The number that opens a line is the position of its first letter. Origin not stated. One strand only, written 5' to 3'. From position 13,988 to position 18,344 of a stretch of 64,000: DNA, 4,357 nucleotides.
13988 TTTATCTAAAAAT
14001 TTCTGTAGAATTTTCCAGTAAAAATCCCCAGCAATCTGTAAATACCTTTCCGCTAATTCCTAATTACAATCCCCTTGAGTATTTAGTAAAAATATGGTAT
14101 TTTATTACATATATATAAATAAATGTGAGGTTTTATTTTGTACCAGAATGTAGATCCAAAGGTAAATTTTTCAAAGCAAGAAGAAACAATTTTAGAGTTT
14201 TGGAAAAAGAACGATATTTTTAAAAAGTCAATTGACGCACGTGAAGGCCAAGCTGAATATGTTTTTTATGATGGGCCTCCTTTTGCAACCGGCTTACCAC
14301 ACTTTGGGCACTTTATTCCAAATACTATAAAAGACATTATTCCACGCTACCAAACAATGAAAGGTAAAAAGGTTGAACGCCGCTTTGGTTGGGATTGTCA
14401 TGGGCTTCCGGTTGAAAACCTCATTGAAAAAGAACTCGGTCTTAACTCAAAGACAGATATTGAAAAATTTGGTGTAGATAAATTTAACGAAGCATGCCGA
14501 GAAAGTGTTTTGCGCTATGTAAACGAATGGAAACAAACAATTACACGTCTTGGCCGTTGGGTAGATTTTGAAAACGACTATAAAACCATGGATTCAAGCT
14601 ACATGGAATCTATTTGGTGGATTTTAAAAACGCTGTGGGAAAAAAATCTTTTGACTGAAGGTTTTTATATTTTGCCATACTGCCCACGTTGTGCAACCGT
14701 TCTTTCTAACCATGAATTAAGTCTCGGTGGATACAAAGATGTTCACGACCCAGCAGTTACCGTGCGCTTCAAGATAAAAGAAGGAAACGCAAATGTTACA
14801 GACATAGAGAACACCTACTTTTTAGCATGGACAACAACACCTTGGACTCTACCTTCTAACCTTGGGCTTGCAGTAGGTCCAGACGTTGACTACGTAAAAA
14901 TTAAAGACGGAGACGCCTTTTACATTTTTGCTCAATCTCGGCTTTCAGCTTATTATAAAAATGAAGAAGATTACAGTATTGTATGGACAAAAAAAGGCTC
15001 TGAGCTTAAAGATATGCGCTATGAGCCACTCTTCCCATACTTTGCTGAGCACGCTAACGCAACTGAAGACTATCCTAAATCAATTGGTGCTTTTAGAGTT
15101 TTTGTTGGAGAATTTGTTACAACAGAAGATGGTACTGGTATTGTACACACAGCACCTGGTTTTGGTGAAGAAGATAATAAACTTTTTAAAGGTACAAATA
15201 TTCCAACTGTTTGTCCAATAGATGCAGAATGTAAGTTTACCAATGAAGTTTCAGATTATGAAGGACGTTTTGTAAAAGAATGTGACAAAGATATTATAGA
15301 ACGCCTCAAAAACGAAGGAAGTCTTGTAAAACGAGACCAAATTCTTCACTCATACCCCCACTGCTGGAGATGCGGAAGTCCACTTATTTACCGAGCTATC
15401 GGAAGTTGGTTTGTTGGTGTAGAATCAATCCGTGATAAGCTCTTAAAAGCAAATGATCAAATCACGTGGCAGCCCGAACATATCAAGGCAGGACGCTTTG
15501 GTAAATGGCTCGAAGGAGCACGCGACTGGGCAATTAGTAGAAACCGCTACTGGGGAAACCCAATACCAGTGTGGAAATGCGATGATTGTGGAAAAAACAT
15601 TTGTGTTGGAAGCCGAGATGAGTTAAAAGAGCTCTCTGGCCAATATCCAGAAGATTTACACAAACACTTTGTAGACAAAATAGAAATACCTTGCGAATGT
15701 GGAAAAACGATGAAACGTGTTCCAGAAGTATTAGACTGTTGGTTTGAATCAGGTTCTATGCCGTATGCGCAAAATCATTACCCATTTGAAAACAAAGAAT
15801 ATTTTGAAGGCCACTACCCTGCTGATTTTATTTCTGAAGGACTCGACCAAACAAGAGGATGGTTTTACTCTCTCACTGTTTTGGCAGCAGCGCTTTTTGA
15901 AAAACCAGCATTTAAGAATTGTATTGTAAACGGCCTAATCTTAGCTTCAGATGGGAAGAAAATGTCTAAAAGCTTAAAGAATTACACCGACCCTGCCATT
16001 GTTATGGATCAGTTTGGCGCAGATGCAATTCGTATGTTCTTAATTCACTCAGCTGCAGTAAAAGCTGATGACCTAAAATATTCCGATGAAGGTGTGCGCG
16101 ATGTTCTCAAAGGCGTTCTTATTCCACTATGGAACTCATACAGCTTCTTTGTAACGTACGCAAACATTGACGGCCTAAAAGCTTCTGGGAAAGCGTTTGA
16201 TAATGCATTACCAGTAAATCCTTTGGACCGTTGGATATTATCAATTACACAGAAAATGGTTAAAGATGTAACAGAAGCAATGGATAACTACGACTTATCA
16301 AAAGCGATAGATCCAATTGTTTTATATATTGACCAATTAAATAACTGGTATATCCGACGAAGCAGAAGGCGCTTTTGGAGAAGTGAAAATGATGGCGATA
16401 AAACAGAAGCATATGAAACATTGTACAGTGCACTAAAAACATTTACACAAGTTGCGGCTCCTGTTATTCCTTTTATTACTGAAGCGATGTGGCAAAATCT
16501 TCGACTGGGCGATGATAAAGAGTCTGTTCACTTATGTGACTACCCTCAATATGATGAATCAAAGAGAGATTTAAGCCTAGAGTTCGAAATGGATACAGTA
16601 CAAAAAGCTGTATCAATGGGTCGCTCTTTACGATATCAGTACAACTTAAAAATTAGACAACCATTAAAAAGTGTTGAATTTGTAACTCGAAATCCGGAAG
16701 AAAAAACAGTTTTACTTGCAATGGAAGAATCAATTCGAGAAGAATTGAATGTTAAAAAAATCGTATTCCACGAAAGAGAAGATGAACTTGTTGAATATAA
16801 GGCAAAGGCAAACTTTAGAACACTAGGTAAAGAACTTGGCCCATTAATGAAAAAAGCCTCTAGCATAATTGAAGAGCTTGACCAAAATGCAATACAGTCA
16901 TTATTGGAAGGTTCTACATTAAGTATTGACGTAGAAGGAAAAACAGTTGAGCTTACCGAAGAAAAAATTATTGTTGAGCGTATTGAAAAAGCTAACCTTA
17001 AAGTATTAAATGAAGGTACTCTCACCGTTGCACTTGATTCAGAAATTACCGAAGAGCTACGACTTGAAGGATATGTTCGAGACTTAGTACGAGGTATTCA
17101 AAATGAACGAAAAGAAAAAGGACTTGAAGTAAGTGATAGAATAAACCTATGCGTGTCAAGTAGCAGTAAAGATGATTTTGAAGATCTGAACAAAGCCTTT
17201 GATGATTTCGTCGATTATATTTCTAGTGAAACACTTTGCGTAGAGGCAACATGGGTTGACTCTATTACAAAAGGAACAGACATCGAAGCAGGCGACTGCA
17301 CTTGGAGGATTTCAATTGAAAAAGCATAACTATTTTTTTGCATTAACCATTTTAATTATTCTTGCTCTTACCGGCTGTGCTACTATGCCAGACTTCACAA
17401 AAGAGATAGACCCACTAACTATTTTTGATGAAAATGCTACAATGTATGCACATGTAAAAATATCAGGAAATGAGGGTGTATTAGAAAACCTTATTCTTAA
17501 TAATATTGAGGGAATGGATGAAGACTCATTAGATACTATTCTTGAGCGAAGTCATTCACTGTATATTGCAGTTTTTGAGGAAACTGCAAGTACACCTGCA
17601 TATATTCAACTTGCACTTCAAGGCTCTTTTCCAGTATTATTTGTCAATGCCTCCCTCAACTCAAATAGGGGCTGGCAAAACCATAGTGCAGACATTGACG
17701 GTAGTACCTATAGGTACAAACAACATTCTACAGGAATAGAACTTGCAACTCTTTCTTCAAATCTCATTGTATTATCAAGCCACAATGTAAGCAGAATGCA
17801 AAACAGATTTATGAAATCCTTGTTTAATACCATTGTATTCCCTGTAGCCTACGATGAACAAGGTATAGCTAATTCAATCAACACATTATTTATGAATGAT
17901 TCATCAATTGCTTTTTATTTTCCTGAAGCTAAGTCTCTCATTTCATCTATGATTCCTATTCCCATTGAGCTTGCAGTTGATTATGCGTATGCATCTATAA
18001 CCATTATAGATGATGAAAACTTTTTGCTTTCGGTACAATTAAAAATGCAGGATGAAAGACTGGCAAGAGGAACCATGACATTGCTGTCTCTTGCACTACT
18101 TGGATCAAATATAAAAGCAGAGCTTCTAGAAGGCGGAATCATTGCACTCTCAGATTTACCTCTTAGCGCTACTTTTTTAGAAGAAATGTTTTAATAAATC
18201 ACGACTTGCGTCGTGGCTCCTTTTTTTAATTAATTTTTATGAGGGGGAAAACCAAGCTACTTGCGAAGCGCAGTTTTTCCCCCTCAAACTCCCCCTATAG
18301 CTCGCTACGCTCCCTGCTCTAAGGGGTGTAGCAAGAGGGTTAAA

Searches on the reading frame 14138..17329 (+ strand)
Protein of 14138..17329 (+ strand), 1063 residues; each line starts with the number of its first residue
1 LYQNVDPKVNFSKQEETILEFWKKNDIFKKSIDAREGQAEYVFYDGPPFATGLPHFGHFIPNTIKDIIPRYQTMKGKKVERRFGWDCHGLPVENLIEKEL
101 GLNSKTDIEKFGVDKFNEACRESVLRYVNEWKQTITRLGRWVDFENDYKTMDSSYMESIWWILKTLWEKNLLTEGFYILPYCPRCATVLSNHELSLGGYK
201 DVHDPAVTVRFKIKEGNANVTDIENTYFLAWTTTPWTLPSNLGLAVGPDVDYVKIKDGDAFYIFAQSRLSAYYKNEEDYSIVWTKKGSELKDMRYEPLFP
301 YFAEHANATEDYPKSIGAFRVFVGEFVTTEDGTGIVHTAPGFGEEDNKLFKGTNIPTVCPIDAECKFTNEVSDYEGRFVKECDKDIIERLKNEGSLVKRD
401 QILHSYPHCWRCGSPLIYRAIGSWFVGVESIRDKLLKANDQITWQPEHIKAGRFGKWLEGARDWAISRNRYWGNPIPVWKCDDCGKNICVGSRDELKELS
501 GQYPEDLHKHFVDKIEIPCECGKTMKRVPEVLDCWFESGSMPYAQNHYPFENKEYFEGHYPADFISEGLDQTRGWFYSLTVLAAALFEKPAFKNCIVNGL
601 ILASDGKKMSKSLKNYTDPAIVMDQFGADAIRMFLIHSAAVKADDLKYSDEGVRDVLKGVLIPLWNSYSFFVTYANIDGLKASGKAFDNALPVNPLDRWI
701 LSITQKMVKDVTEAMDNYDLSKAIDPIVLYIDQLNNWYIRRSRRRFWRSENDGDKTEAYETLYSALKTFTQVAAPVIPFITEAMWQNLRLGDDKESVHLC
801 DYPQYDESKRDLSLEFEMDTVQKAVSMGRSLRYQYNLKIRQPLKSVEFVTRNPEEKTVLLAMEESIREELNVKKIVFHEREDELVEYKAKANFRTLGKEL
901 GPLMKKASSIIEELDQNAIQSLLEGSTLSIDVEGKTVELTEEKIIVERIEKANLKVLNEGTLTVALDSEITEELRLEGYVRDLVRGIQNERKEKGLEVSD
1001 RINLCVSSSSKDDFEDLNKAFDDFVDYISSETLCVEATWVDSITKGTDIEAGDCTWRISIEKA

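Call 72: search_protein_families(library=pfam, proteins=[window:14138-17329:+], max_evalue=0.00001)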
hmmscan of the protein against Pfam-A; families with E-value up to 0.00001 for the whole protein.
window:14138-17329:+ (1063 aa): 4 families
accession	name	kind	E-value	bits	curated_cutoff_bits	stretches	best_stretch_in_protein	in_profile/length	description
PF00133.28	tRNA-synt_1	-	1.6e-142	475.5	22.7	1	18-643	2-410/414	tRNA synthetases class I (I, L, M and V)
PF19302.4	DUF5915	-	3.7e-70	235.9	27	1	864-1063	2-195/195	Domain of unknown function (DUF5915)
PF08264.19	Anticodon_1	-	3.4e-35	121.5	25.1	1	697-845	1-146/148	Anticodon-binding domain of tRNA ligase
PF09334.17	tRNA-synt_1g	-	1.9e-17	63.6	20.1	0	48-192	8-133/391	tRNA synthetases class I (M)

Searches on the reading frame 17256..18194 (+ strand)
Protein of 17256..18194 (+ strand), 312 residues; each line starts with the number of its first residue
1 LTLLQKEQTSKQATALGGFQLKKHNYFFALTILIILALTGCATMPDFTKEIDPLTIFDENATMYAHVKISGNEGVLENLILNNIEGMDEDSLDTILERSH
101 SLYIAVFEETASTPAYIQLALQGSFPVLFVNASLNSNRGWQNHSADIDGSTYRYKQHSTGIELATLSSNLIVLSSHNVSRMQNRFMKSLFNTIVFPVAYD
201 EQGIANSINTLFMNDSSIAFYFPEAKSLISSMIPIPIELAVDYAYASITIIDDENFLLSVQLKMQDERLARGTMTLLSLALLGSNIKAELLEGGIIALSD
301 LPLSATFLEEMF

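Call 72: search_protein_families(library=pfam, proteins=[window:17256-18194:+], max_evalue=0.00001)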
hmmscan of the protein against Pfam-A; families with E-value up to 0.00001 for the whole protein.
window:17256-18194:+ (312 aa): 1 family
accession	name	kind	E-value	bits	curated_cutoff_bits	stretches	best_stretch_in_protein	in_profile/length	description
PF20740.2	TP0453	-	1.3e-27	96.9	27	1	49-287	2-234/252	Outer membrane-associated lipoprotein TP0453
